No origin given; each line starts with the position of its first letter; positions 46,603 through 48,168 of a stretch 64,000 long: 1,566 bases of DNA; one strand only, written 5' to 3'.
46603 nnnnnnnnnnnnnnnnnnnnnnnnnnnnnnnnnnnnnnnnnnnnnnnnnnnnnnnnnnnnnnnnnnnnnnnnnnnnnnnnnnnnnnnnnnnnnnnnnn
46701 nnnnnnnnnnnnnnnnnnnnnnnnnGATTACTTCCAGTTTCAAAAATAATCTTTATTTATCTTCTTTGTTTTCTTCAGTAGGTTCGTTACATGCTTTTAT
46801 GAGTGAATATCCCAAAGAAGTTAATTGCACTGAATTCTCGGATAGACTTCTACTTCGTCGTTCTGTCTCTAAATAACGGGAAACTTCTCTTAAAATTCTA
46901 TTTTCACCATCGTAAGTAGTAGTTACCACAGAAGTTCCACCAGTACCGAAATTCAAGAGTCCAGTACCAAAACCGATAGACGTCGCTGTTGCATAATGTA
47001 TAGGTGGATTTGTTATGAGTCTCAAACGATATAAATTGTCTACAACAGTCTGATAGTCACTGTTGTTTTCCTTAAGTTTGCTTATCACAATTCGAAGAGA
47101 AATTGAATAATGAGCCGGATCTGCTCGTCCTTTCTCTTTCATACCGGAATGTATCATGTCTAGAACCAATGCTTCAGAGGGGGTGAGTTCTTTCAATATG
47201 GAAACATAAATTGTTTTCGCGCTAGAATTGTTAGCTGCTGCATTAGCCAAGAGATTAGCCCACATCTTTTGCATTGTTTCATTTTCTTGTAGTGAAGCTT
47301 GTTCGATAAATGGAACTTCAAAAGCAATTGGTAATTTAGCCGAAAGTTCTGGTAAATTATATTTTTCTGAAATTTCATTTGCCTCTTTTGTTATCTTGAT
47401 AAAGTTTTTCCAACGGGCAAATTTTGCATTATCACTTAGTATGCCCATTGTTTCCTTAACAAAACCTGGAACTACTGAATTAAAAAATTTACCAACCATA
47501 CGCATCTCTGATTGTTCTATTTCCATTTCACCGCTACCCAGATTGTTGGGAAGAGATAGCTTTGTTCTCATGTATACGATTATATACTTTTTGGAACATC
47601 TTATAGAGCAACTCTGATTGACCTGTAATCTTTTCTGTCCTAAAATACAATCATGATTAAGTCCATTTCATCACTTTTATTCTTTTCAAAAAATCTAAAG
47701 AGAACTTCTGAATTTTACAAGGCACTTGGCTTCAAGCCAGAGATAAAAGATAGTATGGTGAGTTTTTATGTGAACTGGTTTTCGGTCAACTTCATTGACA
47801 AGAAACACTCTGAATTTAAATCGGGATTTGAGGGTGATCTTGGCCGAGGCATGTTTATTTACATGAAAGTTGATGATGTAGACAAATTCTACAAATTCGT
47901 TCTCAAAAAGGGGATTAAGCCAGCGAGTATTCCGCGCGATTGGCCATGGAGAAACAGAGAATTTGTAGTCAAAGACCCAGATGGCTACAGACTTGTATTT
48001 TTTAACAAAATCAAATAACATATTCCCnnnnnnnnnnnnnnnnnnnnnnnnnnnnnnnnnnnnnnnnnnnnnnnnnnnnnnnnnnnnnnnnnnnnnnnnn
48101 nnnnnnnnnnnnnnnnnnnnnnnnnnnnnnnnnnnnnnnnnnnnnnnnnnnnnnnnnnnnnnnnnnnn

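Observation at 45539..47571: Abi-alpha-like abortive-infection gene flanked by small orphan genes directly after the copper island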

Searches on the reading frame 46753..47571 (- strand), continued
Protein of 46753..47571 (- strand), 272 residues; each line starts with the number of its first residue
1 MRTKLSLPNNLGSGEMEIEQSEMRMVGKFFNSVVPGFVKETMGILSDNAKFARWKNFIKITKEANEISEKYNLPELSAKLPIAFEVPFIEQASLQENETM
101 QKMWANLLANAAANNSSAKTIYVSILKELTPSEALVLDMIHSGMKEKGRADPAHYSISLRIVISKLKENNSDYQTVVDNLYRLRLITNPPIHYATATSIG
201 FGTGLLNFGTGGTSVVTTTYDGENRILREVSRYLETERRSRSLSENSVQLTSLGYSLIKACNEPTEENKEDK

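Call 62: find_homologous_proteins(query=A3, max_evalue=1e-10)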
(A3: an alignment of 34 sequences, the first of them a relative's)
Query A3 (34 sequences) (272 aa, profile of the alignment): 43 proteins with E <= 1e-10 among 8000 candidates.
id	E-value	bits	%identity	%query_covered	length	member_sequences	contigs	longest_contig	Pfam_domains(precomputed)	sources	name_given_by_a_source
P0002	9.2e-84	299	42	97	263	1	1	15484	PF14337.14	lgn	-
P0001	5.8e-83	296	100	100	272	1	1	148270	PF14337.14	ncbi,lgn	-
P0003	3.7e-74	267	35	96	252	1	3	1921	PF14337.14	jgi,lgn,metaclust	metaclust:\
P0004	1.3e-60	223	34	70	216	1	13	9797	PF14337.14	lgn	-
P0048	2.3e-52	196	30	70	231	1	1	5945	PF14337.14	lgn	-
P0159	8.2e-49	184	25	77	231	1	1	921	PF14337.14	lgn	-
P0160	1.0e-48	184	25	77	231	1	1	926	PF14337.14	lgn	-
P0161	1.4e-47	180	27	80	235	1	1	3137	PF14337.14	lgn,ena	-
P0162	2.6e-46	176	31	59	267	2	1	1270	PF14337.14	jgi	-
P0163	1.8e-45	173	25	67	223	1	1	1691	PF14337.14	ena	-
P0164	2.1e-45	173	28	88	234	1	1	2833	PF14337.14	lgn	-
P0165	1.1e-44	171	27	65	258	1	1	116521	PF14337.14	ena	-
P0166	1.7e-44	170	27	88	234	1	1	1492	PF14337.14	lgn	-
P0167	3.3e-44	169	30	65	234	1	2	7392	PF14337.14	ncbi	-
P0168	5.3e-44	169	28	73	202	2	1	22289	PF14337.14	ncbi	-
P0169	1.1e-43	168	26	71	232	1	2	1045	PF14337.14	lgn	-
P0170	1.8e-43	167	27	88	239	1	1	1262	PF14337.14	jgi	jgi:hypothetical protein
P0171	1.8e-43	167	29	88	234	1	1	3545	PF14337.14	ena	-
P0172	3.0e-43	166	32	64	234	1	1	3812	PF14337.14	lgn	-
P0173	5.9e-43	165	30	71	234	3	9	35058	PF14337.14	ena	-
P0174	5.3e-42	162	30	60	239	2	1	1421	PF14337.14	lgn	-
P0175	1.0e-41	161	30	76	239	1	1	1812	PF14337.14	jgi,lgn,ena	-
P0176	2.3e-41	160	35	43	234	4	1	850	PF14337.14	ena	-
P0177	2.3e-41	160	30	75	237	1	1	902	PF14337.14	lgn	-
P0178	9.7e-41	158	35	46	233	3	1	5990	PF14337.14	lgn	-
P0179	1.6e-40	157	30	71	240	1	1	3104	PF14337.14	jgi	-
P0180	3.8e-40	156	24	88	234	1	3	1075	PF14337.14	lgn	-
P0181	4.1e-40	156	32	49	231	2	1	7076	PF14337.14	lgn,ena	-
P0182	8.5e-37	145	33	42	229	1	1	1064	PF14337.14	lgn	-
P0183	4.8e-35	139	29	69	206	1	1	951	PF14337.14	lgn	-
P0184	8.2e-35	139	26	51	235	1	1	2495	PF14337.14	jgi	jgi:hypothetical protein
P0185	4.9e-31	126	26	51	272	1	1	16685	PF14337.14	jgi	jgi:hypothetical protein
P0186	1.3e-27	115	30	46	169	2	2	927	PF14337.14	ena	-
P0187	1.4e-23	102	29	67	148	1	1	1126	PF14337.14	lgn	-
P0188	2.7e-20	91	44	24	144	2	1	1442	PF14337.14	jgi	jgi:Abortive infection alpha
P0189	4.0e-19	87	22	60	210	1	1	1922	PF14337.14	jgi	jgi:hypothetical protein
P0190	5.6e-18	83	26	42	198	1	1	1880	PF14337.14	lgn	-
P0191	3.5e-17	81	27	42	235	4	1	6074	PF14337.14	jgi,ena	jgi:hypothetical protein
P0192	1.9e-16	78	24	38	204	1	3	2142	PF14337.14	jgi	jgi:hypothetical protein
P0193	1.0e-14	73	23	72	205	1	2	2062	PF14337.14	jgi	jgi:hypothetical protein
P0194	2.5e-13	68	35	26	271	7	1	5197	PF14337.14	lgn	-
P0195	3.6e-12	64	33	16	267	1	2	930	PF14337.14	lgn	-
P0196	6.3e-11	60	39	15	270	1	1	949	PF14337.14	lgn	-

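Call 65: search_solved_structures(query=A4, max_evalue=10, show_alignments=1)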
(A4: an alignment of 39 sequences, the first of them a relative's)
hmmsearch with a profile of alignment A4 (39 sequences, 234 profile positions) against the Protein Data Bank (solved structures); distinct sequences matched with E-value up to 10: 6.
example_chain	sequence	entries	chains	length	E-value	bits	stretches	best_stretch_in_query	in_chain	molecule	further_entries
4asn_A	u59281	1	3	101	0.073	15.8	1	124-198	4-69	TUBR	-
4uya_A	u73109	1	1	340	0.27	13.9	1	118-180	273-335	MITOGEN-ACTIVATED PROTEIN KINASE KINASE KINASE MLK4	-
4krh_A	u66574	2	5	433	0.33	13.6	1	15-65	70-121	Phosphoethanolamine N-methyltransferase 2 | Phospholethanolamine N-methyltransferase 2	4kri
3t72_o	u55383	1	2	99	0.49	13.1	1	113-170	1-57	RNA polymerase sigma factor rpoD, DNA-directed RNA polymerase subunit beta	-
8ur2_A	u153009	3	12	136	0.54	12.9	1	15-51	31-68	MACROPHAGE MIGRATION INHIBITORY FACTOR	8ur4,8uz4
9ccg_A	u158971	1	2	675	1.7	11.3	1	120-200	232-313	POTRA domain-containing protein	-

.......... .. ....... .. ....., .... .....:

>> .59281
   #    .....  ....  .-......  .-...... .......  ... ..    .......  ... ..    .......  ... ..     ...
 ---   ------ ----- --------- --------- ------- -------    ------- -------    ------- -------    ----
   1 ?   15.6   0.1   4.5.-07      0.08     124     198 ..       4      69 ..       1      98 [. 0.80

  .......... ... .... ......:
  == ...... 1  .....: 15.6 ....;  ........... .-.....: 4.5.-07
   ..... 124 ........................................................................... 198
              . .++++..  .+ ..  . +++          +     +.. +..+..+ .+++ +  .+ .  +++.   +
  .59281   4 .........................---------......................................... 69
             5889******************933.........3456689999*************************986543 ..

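Call 66: find_encoding_contigs(protein=P0165, flank=6000, max_places=2)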
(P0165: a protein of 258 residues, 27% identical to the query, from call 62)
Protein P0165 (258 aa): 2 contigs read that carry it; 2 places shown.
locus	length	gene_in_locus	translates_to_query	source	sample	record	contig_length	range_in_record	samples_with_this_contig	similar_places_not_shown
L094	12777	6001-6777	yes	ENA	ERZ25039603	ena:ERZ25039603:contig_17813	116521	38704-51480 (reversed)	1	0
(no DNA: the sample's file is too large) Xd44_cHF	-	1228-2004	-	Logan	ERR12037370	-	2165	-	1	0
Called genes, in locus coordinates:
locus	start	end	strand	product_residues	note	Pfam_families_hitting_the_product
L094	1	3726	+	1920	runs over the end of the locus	PF05593:RHS_repeat (faint)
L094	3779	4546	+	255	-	-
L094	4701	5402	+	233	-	-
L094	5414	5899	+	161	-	-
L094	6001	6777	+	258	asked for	PF14337:Abi_alpha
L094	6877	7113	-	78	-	-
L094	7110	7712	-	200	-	PF19865:DUF6338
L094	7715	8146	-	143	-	PF13560:HTH_31, PF01381:HTH_3, PF12844:HTH_19 (weak), PF13443:HTH_26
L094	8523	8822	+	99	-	-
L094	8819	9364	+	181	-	PF13662:Toprim_4 (weak), PF13155:Toprim_2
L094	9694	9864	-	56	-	-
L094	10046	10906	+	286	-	-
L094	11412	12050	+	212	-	PF00589:Phage_integrase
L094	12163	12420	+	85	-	PF00589:Phage_integrase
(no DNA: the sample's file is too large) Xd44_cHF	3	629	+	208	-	?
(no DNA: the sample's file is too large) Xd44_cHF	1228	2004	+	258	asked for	PF14337:Abi_alpha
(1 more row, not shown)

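Call 67: find_encoding_contigs(protein=P0173, flank=6000, max_places=2)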
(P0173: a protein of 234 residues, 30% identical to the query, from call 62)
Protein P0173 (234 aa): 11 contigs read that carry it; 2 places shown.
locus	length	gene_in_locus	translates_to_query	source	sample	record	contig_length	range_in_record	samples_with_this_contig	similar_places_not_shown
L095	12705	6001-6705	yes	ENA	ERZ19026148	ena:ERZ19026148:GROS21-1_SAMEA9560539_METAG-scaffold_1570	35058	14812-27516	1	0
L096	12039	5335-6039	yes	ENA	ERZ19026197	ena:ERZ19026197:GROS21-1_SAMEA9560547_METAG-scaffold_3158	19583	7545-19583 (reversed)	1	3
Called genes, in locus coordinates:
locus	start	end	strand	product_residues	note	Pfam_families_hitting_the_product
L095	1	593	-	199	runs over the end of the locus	PF13338:AbiEi_4, PF17194:AbiEi_3_N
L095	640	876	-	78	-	-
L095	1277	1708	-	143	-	PF11697:DUF3293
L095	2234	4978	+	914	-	PF04465:DUF499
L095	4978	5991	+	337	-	-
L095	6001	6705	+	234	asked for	PF14337:Abi_alpha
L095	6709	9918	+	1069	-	PF01555:N6_N4_Mtase (faint)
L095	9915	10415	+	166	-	-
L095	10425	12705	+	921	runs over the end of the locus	PF00176:SNF2-rel_dom, PF00270:DEAD, PF04851:ResIII, PF00271:Helicase_C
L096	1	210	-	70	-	?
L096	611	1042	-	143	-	PF11697:DUF3293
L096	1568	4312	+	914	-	PF04465:DUF499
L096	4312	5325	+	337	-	-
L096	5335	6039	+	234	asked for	PF14337:Abi_alpha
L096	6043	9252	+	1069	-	PF01555:N6_N4_Mtase (faint)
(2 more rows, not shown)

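Call 68: find_encoding_contigs(protein=P0168, flank=6000, max_places=2)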
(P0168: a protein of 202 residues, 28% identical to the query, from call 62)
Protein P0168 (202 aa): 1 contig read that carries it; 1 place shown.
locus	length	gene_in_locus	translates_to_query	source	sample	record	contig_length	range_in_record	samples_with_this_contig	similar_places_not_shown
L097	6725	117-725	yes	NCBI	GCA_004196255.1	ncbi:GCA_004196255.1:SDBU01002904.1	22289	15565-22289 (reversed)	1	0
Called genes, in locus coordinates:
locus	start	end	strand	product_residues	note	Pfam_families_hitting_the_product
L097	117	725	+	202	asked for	PF14337:Abi_alpha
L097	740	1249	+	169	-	PF00694:Aconitase_C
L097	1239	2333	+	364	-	PF00180:Iso_dh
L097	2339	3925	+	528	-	PF00682:HMGL-like, PF22617:HCS_D2, PF08502:LeuA_dimer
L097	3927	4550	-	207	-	PF00881:Nitroreductase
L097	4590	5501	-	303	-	PF00903:Glyoxalase (faint), PF13669:Glyoxalase_4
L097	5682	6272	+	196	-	PF20362:DUF6657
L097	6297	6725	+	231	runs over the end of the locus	-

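Call 69: predict_structure(alignment_id=A4)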
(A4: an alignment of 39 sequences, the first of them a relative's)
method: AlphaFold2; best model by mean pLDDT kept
length: 272 residues; sequences in the alignment: 39
mean_pLDDT: 81.2   pTM: 0.75
mean pLDDT of the five models: 81.2, 80.2, 79.3, 78.8, 78.7
residues with pLDDT >= 90: 136; 70-90: 60; 50-70: 49; < 50: 27
segments of 3 or more residues with pLDDT < 50: 9-13, 195-200, 202-214
pLDDT, mean of each block of 10 residues (from residue 1): 52 57 71 64 71 91 94 83 91 95 95 76 97 97 93 94 94 97 97 58 43 51 82 90 93 95 76 51
secondary structure, 60 per line:
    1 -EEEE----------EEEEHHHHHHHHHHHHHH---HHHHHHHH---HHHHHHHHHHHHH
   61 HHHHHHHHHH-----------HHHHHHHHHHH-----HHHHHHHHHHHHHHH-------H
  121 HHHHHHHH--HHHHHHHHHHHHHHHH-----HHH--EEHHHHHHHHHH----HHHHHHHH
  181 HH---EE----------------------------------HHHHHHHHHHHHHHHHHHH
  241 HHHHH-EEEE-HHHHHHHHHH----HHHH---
elements in order: E2-5 E16-19 H20-33 H37-44 H48-70 H82-92 H98-112 H120-128 H131-146 H159-168 H173-182 H222-245 E247-250 H252-261 H266-269

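Call 80: fold_search(model_id=the predicted structure, library=viral)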
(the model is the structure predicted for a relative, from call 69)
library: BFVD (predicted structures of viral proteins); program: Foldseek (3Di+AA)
matches with E <= 10: 48; with E <= 0.001: 0
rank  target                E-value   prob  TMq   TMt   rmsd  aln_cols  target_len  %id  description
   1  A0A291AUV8            8.6e-02  1.00  0.35  0.41   5.8       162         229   17  (no name in the UniProt tables at hand)
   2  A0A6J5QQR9            1.1e+00  0.06  0.14  0.07  22.0       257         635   10  Caudovirus, tape measure, N-terminal (Fragment) [uncultured Caudovirales phage]
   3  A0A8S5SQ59            1.2e+00  0.08  0.21  0.13  15.1       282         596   14  Tail tape measure (Fragment) [Siphoviridae sp. ctTaQ5]
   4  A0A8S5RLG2            1.7e+00  0.30  0.21  0.19  12.0       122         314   17  Homing endonuclease [virus sp. ctReX5]
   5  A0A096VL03            1.9e+00  0.03  0.13  0.11  54.0       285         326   13  Internal virion protein [Synechococcus phage S-CBP2]
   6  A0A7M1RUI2            2.1e+00  0.04  0.15  0.11  18.9       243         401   14  Peptidase [uncultured phage cr55_1]
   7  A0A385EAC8            2.2e+00  0.02  0.08  0.10  23.5       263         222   12  Uncharacterized protein [Caulobacter phage CcrPW]
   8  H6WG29                2.4e+00  0.04  0.15  0.11  25.1       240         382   10  Metallopeptidase [Cyanophage S-TIM5]
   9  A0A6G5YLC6            3.2e+00  0.02  0.10  0.12  26.0       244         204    9  (no name in the UniProt tables at hand)
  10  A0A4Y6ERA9            3.6e+00  0.08  0.17  0.07  17.0       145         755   11  DNA helicase [Gordonia phage Chelms]
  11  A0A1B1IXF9            3.8e+00  0.02  0.11  0.15  33.7       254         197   14  Uncharacterized protein [Citrobacter phage vB_CfrM_CfP1]
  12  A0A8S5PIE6            3.8e+00  0.01  0.11  0.12  27.4       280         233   12  Antitoxin [Siphoviridae sp. ctmP19]
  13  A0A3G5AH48            4.0e+00  0.11  0.21  0.20  16.1       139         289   10  Uncharacterized protein [Satyrvirus sp.]
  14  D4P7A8                4.4e+00  0.08  0.21  0.10  15.8       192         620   13  (no name in the UniProt tables at hand)
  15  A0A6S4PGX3            4.6e+00  0.02  0.14  0.17  17.4       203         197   14  Uncharacterized protein [uncultured phage_MedDCM-OCT-S38-C3]
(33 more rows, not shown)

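Call 87: find_related_loci(query=A1, collection=viral_contigs, flank=6000)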
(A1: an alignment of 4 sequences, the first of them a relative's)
Query A1 (272 aa) in viral_contigs; peptide patterns used: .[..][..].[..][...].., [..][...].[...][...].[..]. (x = any residue, [..] = any of these).
53 stretches matched a pattern, but none encodes a relative of the query by tblastn (E <= 1e-3).

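Call 91: search_protein_families(library=pfam, proteins=[L095:4978-5991:+, L094:5414-5899:+, L090:3-398:+], max_evalue=0.001)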
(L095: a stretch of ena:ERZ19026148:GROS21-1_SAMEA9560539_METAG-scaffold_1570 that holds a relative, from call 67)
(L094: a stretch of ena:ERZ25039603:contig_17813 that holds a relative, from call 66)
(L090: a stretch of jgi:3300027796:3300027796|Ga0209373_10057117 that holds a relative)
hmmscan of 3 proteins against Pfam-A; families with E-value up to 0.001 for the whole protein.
L095:4978-5991:+ (337 aa): 0 families

L094:5414-5899:+ (161 aa): 0 families

L090:3-398:+ (131 aa): 1 family
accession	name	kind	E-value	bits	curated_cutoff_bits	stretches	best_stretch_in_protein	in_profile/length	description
PF02843.22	GARS_C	-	3.1e-20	72.7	34.8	1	28-121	3-92/92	Phosphoribosylglycinamide synthetase, C domain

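Call 94: fold_search(model_id=the predicted structure, library=pdb)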
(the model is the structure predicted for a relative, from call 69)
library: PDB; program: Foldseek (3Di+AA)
matches with E <= 10: 70; with E <= 0.001: 0
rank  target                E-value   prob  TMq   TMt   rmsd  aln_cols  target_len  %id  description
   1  4akv_B                1.0e+00  0.04  0.11  0.09  36.0       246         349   10  Crystal structure of human sorting nexin 33 (SNX33) (released 2012-08-01)
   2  4ric_A                2.0e+00  0.28  0.32  0.16  11.0       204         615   11  FAN1 Nuclease bound to 5' hydroxyl (dT-dT) single flap DNA (released 2014-12-03)
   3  4rib_B                2.0e+00  0.25  0.31  0.16  11.4       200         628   10  FAN1 Nuclease bound to 5' phosphorylated p(dT) single flap DNA (released 2014-12-03)
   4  7ung_C3               2.0e+00  0.04  0.14  0.10  39.7       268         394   11  48-nm repeat of the human respiratory doublet microtubule (released 2022-10-05)
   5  9cpb_6K               2.2e+00  0.03  0.13  0.10  39.1       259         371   13  Atomic model of bovine Fallopian tube cilia doublet microtubule (48-nm periodicity) (released 2024-10-30)
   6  9fw3_B                2.6e+00  0.03  0.14  0.09  27.4       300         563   11  Cryo-EM structure of IrtAB 2xEQ mutant in outward-occluded state in nanodisc in complex with mycobactin (released 2024-12-18)
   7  8iyj_B1               2.8e+00  0.02  0.12  0.10  39.6       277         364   12  Cryo-EM structure of the 48-nm repeat doublet microtubule from mouse sperm (released 2023-07-05)
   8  8to0_j                3.0e+00  0.03  0.13  0.10  35.3       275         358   12  48-nm repeating structure of doublets from mouse sperm flagella (released 2023-11-01)
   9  9eo1_A                3.3e+00  0.30  0.33  0.17  10.4       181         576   10  Cryo_EM structure of human FAN1 in complex with 5' flap DNA substrate (released 2025-01-29)
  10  9k81_A                3.3e+00  0.10  0.22  0.32  10.3       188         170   15  Cryo-EM structure of designed zinc-induced filament Fiber-n7-Zn1-HEHE-74 (released 2025-10-29)
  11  9h2l_A                3.3e+00  0.09  0.20  0.07  14.3       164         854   14  Cryo-EM structure of an octameric G10-resistosome from wheat (released 2025-09-24)
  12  8eov                  3.5e+00  0.15  0.24  0.42   9.1       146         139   12  Precisely patterned nanofibers made from extendable protein multiplexes (released 2023-08-16)
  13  3k96_A                3.5e+00  0.03  0.11  0.09  16.0       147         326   12  2.1 Angstrom resolution crystal structure of glycerol-3-phosphate dehydrogenase (gpsA) from Coxiella burnetii (released 2009-10-27)
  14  7voj_A                3.5e+00  0.03  0.13  0.10  20.7       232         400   10  Al-bound structure of the AtALMT1 mutant M60A (released 2021-12-01)
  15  2q12                  3.7e+00  0.02  0.12  0.13  28.7       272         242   13  Crystal Structure of BAR domain of APPL1 (released 2007-08-14)
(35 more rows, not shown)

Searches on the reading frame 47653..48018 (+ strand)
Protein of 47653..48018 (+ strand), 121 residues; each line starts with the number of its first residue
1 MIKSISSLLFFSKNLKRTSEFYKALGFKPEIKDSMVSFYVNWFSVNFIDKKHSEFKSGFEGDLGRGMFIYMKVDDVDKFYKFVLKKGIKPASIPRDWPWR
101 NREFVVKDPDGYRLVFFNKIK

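Call 3: search_protein_families(library=pfam, proteins=[window:47653-48018:+], max_evalue=1)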
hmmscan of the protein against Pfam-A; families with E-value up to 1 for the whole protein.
window:47653-48018:+ (121 aa): 3 families
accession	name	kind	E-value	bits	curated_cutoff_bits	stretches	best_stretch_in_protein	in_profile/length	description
PF00903.31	Glyoxalase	-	2.7e-11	44.4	20.6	1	5-116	2-121/121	Glyoxalase/Bleomycin resistance protein/Dioxygenase superfamily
PF12681.13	Glyoxalase_2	-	0.0027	18.1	30.1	1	9-111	5-108/118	Glyoxalase-like domain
PF22659.2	YycE-like_C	-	0.003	18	27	1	99-118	36-55/55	YycE-like C-terminal domain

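Call 84: find_related_loci(query=window:47653-48018:+, collection=metagenome_contigs, flank=6000)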
Query window:47653-48018:+ (121 aa) in metagenome_contigs; peptide patterns used: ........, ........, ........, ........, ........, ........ (x = any residue, [..] = any of these).
600 stretches matched a pattern (row limit reached: there are more); 27 encode a relative of the query (tblastn E <= 1e-3); 27 distinct loci.
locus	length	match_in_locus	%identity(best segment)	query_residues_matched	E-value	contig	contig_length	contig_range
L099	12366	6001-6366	48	1-121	3e-34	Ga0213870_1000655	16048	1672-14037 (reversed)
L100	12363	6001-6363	45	1-120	1e-33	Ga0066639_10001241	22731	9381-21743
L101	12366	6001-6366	47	1-121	7e-32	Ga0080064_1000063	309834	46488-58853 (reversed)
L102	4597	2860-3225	44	1-121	8e-31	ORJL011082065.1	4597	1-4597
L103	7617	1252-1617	43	1-121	2e-30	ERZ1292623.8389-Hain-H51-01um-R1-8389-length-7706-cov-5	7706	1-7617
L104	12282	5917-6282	43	1-121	4e-30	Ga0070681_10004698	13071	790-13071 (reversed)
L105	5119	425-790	42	1-120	5e-30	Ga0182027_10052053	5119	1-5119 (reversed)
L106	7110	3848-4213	42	1-121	5e-30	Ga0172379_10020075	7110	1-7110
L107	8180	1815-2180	43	1-121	8e-29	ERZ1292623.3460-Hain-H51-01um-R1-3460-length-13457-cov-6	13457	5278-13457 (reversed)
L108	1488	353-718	39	1-121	1e-28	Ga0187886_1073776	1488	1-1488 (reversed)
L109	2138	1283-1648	39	1-121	2e-28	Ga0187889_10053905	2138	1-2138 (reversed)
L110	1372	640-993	43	1-117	3e-28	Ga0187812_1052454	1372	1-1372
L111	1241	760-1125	39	1-121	1e-28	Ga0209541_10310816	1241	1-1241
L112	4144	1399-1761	39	1-120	3e-27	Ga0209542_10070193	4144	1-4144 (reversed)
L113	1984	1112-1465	45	5-119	2e-26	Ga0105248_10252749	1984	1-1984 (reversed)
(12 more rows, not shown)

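Call 88: search_protein_families(library=padloc, proteins=[window:47653-48018:+], max_evalue=0.001)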
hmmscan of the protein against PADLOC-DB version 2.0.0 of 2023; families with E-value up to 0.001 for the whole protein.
window:47653-48018:+ (121 aa): 0 families
